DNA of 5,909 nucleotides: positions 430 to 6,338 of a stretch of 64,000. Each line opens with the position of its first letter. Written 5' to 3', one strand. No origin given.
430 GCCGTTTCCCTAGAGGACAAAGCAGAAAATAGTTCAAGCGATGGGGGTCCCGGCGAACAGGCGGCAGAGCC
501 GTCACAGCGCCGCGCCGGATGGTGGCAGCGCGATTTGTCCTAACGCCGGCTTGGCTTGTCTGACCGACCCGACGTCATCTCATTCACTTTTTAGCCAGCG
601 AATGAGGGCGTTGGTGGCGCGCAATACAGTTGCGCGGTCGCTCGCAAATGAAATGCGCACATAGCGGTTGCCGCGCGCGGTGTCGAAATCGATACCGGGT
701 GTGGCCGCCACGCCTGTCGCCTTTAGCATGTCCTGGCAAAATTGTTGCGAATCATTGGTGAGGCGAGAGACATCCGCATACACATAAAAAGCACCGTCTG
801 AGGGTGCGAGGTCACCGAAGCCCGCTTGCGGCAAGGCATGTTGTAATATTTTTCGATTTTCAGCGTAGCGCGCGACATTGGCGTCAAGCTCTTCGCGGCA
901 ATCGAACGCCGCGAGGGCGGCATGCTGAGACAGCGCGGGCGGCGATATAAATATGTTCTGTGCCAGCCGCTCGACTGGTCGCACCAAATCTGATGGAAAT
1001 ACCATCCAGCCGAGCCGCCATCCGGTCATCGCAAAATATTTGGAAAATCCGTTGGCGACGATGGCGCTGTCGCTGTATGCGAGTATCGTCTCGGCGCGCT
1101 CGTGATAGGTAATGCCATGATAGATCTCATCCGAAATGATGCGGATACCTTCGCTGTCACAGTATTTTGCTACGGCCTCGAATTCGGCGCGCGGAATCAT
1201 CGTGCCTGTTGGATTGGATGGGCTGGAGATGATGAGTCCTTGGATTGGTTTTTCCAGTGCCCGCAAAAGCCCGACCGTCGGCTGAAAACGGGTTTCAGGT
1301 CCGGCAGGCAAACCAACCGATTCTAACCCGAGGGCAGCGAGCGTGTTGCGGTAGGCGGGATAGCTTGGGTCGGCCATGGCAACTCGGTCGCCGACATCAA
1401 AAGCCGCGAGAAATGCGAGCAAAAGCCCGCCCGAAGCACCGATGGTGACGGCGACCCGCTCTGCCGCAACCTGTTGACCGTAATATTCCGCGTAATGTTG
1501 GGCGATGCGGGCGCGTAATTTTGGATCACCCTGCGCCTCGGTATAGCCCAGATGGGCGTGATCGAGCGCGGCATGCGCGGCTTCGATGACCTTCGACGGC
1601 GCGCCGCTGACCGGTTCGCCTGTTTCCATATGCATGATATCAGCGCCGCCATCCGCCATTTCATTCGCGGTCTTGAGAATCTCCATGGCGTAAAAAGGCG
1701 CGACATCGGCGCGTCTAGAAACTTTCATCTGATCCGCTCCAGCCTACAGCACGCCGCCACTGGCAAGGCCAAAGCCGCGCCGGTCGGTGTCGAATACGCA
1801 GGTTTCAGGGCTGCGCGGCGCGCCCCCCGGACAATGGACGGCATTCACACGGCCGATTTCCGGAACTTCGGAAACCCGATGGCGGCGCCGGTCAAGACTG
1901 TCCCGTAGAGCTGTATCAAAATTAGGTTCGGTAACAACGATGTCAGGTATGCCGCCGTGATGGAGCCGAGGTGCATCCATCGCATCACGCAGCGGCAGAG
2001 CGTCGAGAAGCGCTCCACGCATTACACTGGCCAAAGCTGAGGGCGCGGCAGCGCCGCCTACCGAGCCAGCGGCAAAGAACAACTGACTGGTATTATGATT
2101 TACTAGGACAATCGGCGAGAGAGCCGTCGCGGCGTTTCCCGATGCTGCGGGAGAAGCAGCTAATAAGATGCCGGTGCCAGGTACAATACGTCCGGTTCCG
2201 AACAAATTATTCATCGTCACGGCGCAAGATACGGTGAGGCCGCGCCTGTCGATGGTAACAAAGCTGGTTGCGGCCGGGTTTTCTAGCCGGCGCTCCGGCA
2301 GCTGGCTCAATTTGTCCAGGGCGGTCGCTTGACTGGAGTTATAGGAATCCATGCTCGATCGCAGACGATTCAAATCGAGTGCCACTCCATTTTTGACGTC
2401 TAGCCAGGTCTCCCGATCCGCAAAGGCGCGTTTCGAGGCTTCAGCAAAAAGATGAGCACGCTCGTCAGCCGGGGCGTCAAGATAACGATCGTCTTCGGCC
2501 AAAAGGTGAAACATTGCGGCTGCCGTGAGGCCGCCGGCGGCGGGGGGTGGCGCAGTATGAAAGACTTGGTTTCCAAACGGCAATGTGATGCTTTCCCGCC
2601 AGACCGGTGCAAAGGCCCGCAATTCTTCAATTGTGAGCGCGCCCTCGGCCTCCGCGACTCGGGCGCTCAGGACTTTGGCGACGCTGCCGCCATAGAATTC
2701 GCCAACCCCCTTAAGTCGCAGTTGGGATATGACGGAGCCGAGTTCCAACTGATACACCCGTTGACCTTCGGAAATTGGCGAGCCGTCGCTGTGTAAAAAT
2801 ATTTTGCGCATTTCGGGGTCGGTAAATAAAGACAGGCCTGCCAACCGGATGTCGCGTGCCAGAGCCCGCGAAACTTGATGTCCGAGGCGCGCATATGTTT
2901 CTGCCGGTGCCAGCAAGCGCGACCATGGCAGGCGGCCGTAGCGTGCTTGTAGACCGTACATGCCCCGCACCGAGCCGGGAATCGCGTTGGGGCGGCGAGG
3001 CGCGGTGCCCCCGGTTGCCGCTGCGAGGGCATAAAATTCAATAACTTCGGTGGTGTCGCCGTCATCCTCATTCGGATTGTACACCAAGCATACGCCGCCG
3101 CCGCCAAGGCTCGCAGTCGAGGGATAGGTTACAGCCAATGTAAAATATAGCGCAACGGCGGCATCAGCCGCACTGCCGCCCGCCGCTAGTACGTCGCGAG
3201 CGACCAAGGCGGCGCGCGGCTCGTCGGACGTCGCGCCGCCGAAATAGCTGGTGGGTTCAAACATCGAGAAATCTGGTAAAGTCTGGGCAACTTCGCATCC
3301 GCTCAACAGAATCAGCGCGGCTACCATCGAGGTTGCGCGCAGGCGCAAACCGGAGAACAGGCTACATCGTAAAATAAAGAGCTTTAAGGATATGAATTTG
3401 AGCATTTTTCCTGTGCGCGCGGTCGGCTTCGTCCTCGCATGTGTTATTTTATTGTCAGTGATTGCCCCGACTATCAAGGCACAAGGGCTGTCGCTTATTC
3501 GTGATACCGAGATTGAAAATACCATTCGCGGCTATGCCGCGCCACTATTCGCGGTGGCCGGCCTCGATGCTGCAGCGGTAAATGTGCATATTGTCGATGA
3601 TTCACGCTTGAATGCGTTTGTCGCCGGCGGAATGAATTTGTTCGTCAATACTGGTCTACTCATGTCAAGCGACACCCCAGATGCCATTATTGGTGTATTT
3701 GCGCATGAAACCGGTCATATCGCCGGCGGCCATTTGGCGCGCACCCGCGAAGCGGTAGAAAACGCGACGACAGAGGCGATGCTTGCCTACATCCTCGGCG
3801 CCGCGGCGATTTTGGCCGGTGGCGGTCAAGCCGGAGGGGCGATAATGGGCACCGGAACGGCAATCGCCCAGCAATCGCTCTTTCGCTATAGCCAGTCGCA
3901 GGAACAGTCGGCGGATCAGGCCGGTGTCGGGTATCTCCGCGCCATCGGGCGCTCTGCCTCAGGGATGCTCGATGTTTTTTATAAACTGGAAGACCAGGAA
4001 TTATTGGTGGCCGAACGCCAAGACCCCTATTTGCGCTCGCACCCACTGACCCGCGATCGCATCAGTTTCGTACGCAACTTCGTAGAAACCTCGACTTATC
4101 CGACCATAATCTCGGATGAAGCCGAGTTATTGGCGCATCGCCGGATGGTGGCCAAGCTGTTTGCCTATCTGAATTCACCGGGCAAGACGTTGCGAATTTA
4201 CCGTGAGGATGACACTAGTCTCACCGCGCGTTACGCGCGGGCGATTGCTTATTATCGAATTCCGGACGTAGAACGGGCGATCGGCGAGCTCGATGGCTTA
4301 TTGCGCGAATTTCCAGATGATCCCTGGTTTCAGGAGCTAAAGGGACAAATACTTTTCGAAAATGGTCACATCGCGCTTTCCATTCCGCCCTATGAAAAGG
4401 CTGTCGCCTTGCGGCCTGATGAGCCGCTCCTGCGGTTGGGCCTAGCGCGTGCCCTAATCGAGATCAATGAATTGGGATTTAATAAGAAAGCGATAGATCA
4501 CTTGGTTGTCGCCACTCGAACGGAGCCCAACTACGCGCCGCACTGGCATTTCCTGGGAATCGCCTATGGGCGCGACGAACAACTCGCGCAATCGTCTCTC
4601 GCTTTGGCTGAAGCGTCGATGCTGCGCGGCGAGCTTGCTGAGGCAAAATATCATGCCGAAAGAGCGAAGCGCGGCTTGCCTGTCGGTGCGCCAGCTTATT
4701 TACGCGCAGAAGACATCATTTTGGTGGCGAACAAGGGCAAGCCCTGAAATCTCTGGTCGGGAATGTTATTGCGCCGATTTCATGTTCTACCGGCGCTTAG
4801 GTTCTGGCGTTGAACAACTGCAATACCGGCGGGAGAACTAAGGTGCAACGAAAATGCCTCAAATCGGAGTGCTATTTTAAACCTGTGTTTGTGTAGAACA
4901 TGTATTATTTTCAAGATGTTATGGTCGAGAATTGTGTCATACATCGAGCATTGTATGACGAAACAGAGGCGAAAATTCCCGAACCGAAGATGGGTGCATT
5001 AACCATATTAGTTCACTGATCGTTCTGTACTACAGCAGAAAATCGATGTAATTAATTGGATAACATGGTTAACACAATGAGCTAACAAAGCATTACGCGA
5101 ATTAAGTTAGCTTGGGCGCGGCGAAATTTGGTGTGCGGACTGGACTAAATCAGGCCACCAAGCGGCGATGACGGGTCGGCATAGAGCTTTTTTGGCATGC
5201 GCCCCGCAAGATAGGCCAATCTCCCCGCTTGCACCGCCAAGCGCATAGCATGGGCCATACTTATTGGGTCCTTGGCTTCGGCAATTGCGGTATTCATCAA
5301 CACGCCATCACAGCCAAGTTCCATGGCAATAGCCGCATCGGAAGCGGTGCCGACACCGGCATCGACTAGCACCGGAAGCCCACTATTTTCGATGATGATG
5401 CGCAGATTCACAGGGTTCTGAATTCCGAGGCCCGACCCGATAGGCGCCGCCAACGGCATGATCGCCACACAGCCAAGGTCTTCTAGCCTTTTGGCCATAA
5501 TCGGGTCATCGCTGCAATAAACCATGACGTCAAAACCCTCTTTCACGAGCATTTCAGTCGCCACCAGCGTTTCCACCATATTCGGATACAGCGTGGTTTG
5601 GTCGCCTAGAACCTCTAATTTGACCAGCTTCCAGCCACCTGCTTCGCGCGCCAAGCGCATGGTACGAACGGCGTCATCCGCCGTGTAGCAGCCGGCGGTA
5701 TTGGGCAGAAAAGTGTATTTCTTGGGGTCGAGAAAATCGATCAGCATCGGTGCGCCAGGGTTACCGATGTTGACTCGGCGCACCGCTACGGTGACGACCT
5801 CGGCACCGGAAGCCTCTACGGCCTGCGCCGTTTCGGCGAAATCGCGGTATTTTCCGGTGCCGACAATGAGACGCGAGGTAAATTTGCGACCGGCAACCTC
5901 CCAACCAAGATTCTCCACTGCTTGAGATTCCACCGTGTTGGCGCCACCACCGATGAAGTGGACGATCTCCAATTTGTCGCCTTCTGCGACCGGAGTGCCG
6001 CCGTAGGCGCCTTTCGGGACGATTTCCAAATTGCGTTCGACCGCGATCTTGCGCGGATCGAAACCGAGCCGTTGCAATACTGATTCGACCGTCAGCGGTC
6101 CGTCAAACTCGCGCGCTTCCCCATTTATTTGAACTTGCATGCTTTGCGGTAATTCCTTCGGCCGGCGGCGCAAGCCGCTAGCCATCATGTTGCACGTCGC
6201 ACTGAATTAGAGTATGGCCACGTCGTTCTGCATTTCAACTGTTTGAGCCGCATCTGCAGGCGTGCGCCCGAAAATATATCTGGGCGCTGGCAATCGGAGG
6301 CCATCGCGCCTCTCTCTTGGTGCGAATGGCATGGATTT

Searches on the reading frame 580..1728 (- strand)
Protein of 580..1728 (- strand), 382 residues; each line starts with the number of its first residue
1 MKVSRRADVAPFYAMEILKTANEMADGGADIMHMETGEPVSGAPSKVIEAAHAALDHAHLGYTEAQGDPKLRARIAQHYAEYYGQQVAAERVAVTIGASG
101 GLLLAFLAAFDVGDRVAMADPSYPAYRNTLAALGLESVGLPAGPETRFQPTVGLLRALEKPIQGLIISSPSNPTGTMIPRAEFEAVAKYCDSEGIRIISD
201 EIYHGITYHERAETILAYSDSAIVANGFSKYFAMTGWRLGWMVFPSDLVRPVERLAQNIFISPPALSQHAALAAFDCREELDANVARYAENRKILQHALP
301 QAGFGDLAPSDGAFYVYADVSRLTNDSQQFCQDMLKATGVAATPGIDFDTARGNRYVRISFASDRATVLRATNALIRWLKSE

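Call 52: search_protein_families(library=pfam, proteins=[window:580-1728:-], max_evalue=1e-8)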
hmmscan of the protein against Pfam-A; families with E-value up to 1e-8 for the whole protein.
window:580-1728:- (382 aa): 1 family
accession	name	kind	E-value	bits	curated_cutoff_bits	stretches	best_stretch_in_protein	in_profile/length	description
PF00155.27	Aminotran_1_2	-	1.5e-54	186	19.7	1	30-374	2-360/361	Aminotransferase class I and II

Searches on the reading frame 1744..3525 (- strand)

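Call 52: search_protein_families(library=pfam, proteins=[window:1744-3525:-], max_evalue=1e-8)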
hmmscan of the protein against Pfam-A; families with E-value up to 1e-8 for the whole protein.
window:1744-3525:- (593 aa): 1 family
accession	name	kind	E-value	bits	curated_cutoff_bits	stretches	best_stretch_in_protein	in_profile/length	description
PF01019.26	G_glu_transpept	-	1.5e-80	271.9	27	2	110-455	1-365/512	Gamma-glutamyltranspeptidase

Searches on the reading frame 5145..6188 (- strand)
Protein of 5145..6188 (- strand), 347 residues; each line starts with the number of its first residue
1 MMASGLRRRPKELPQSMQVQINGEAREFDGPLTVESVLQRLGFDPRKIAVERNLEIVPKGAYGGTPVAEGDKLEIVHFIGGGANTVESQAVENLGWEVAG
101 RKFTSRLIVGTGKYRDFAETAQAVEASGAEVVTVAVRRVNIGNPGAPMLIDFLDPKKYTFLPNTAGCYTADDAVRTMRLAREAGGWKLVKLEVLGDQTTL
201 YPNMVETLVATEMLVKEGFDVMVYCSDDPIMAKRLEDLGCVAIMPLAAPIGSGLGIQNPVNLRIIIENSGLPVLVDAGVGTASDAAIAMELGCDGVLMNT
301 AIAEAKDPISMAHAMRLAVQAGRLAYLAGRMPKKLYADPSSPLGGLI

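Call 52: search_protein_families(library=pfam, proteins=[window:5145-6188:-], max_evalue=1e-8)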
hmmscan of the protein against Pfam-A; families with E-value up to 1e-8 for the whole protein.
window:5145-6188:- (347 aa): 2 families
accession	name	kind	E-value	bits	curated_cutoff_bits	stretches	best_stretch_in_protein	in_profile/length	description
PF05690.20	ThiG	-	8e-112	373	23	1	98-342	2-247/247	Thiazole biosynthesis protein ThiG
PF02597.26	ThiS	-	4e-15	56.6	22.5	1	19-82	1-76/76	ThiS family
